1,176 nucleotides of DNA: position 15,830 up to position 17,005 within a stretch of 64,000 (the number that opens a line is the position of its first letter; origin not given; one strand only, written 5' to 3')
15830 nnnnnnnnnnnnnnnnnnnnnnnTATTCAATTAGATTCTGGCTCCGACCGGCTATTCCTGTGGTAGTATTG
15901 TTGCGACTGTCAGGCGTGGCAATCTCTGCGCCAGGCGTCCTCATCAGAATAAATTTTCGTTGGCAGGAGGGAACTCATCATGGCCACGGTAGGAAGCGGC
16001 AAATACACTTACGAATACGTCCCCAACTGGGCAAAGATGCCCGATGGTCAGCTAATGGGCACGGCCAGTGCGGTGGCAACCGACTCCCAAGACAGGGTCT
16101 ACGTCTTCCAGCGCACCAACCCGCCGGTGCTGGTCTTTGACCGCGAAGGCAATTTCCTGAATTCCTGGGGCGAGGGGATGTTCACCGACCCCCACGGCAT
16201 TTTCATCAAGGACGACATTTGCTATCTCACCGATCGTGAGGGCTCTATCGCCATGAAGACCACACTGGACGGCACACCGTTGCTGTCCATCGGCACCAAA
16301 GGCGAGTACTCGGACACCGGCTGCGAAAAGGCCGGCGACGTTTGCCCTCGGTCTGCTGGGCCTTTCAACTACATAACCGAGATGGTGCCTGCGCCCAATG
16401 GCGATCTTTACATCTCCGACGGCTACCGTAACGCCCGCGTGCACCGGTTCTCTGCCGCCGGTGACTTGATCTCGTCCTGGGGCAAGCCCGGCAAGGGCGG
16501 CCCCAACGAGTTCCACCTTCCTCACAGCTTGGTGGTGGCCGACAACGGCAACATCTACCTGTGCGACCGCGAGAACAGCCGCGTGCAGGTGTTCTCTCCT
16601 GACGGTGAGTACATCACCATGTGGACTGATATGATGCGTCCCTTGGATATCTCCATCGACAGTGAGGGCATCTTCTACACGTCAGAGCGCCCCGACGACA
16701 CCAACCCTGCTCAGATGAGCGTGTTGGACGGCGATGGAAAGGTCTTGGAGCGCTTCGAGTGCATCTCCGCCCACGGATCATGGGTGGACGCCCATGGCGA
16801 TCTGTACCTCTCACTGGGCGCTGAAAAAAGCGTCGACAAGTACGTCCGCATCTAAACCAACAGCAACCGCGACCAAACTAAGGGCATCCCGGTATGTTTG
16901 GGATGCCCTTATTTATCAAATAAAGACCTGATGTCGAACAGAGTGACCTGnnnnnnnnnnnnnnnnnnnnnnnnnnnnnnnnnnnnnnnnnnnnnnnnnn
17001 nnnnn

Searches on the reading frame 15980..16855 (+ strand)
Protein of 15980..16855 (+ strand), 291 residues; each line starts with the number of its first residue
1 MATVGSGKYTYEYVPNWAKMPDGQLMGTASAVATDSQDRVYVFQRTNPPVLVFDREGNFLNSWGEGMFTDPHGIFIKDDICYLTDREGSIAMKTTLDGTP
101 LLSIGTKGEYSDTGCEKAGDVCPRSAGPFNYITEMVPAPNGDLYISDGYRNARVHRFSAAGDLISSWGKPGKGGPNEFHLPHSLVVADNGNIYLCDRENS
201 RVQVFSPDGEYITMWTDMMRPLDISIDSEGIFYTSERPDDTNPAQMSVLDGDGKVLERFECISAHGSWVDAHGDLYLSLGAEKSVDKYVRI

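Call 7: search_protein_families(library=ncbifam, proteins=[window:15980-16855:+])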
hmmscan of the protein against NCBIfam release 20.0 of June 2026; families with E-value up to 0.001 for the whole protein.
window:15980-16855:+ (291 aa): 2 families
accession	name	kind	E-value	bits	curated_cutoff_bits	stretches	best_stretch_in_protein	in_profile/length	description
NF035926.1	scyF_NHL_VPEP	equivalog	1.5e-21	77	350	2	68-218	151-286/376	scytonemin biosynthesis PEP-CTERM protein ScyF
NF047780.1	LIC12708_fam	subfamily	2.7e-06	26.5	150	1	69-211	57-216/391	LIC_12708 family protein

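Call 8: search_protein_families(library=pfam, proteins=[window:15980-16855:+])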
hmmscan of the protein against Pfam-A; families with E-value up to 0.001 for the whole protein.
window:15980-16855:+ (291 aa): 3 families
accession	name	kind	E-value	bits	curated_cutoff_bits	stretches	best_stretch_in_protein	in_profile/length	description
PF01436.27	NHL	-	1.9e-16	59.6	20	1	178-205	1-28/28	NHL repeat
PF17170.10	DUF5128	-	4.1e-10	39.8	22.9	1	140-242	53-156/321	6-bladed beta-propeller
PF08450.18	SGL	-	0.00067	19.8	26.3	0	140-254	11-125/246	SMP-30/Gluconolactonase/LRE-like region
